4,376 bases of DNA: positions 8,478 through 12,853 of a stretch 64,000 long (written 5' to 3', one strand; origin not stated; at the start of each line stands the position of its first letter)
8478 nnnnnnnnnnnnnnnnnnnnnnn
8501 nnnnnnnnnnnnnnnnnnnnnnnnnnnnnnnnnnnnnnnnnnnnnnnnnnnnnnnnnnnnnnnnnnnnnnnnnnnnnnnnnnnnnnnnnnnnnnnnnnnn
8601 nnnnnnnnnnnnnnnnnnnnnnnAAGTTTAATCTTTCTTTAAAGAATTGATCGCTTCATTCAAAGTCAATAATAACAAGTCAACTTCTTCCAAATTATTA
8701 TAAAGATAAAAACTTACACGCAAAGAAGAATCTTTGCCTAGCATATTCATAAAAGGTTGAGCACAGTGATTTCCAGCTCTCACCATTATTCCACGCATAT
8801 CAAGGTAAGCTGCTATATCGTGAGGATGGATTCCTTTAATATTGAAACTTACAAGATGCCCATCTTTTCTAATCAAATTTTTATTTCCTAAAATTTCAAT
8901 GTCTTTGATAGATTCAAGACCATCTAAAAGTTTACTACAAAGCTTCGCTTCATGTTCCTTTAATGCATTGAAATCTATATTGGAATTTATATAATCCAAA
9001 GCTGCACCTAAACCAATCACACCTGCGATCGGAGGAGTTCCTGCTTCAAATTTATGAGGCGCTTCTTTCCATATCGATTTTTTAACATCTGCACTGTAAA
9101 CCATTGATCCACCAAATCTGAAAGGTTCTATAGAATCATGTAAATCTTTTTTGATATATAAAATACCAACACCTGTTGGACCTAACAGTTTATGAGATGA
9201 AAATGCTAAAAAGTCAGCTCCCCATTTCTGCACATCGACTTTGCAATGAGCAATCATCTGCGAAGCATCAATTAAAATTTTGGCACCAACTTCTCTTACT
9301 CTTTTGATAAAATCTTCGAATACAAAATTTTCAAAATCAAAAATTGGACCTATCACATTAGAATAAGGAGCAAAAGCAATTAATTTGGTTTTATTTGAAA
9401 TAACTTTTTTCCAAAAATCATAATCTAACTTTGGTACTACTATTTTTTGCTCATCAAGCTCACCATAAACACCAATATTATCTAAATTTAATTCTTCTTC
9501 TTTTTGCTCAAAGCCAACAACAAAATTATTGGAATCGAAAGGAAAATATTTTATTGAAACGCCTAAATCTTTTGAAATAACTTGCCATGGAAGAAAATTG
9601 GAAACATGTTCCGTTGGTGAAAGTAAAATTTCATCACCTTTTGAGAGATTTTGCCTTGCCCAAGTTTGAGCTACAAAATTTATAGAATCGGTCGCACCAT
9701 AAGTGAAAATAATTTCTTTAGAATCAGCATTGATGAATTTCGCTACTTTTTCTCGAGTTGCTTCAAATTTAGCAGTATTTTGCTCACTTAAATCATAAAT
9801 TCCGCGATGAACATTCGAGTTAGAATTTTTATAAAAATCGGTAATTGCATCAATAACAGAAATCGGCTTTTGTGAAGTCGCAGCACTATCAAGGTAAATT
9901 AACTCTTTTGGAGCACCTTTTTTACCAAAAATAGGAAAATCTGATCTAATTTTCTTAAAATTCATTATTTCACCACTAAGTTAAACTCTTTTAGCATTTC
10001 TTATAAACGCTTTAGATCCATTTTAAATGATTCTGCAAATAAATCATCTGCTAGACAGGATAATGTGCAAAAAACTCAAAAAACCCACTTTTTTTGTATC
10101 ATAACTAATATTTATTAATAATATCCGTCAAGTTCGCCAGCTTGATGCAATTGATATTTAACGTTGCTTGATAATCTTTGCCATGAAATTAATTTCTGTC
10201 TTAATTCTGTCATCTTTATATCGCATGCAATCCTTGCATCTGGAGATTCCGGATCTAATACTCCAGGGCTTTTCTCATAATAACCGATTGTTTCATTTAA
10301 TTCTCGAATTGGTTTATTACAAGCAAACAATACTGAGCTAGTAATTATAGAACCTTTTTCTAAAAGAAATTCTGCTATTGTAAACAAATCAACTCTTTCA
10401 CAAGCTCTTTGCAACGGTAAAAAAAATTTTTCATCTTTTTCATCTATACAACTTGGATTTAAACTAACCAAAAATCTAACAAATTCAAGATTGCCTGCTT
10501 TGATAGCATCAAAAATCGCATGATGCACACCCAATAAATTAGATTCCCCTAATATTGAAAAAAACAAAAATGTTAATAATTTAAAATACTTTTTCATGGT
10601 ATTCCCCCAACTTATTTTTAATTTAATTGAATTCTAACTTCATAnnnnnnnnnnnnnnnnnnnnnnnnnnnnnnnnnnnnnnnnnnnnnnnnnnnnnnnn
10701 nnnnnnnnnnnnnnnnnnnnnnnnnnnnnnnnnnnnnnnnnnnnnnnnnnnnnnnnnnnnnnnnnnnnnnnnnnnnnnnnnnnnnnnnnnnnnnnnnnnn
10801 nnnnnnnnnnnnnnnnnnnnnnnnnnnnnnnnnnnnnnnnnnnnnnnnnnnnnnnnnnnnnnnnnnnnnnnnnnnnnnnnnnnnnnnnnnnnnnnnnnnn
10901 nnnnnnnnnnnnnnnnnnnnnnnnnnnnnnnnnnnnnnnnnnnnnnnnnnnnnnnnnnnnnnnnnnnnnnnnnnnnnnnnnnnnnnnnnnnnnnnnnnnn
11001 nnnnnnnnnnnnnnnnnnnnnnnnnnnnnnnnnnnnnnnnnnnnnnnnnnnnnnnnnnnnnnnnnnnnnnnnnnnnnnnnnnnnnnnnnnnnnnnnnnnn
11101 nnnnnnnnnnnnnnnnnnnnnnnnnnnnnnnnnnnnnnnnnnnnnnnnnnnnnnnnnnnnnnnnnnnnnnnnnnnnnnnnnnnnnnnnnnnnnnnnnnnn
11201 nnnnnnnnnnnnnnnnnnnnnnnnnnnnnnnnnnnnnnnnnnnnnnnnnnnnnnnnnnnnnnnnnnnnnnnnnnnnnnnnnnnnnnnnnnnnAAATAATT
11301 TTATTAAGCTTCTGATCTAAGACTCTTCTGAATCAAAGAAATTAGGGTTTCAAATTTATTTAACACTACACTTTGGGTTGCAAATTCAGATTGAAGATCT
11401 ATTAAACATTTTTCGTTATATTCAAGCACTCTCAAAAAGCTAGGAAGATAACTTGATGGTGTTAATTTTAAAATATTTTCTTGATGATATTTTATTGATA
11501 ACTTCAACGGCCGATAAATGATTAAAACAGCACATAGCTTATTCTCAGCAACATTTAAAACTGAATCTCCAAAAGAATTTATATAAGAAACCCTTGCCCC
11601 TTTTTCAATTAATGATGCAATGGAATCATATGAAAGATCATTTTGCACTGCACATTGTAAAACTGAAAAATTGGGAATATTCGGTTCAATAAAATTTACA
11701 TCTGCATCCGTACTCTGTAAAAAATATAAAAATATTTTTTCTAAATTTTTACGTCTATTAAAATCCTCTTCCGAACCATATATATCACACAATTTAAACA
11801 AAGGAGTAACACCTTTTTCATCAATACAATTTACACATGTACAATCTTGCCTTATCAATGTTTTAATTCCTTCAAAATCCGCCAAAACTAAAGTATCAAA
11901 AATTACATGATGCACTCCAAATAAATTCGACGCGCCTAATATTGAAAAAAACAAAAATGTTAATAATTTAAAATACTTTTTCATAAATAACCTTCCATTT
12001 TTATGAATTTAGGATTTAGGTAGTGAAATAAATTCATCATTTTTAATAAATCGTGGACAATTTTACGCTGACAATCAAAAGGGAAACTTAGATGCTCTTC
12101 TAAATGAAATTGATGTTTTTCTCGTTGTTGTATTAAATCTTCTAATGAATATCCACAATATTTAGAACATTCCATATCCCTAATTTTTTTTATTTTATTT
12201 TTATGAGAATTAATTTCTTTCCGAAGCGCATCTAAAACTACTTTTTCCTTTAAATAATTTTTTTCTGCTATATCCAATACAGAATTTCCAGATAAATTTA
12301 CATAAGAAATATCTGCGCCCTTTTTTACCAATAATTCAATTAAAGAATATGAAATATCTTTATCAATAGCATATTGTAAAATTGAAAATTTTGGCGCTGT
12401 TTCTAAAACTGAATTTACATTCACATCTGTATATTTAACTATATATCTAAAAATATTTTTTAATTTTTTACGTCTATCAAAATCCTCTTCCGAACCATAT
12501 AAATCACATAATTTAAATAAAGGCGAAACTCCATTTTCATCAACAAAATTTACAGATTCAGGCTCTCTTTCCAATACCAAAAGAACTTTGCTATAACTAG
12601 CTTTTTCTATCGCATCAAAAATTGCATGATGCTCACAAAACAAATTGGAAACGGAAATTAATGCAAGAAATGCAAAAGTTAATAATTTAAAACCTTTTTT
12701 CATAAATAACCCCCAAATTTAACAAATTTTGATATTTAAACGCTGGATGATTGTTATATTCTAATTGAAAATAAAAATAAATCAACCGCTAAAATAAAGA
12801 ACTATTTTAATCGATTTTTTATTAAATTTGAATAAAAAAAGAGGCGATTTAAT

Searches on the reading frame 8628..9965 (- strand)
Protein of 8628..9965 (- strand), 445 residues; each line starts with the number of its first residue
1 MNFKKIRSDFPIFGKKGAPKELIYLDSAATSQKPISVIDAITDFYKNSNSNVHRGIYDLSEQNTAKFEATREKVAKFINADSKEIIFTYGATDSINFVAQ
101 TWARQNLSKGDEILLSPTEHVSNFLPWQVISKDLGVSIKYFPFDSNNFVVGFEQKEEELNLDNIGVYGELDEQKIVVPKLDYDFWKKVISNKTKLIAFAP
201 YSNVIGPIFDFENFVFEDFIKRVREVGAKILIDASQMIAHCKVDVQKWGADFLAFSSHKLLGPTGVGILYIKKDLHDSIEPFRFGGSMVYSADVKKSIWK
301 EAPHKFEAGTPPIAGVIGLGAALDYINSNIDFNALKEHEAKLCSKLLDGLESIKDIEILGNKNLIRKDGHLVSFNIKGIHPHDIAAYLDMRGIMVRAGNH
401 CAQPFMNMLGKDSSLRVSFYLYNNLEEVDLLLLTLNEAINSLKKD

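Call 17: search_protein_families(library=pfam, proteins=[window:8628-9965:-], max_evalue=0.001)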
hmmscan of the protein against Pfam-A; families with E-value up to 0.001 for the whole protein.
window:8628-9965:- (445 aa): 1 family
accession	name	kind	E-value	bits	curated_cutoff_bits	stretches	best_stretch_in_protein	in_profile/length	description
PF00266.25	Aminotran_5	-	4.4e-130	434.4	21.5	2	180-431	127-371/371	Aminotransferase class-V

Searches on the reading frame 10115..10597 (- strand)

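Call 17: search_protein_families(library=pfam, proteins=[window:10115-10597:-], max_evalue=0.001)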
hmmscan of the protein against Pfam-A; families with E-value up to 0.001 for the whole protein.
window:10115-10597:- (160 aa): 1 family
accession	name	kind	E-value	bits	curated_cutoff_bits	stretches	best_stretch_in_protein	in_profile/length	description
PF12796.13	Ank_2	-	0.00043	21.2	27.3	1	26-85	31-86/90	Ankyrin repeats (3 copies)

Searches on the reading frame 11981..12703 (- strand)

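Call 68: search_protein_families(library=pfam, proteins=[window:11981-12703:-], max_evalue=0.01)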
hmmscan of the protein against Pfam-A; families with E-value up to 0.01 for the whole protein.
window:11981-12703:- (240 aa): 1 family
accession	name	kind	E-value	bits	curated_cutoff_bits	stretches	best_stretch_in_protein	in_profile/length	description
PF12796.13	Ank_2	-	0.00015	22.7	27.3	0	36-133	9-87/90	Ankyrin repeats (3 copies)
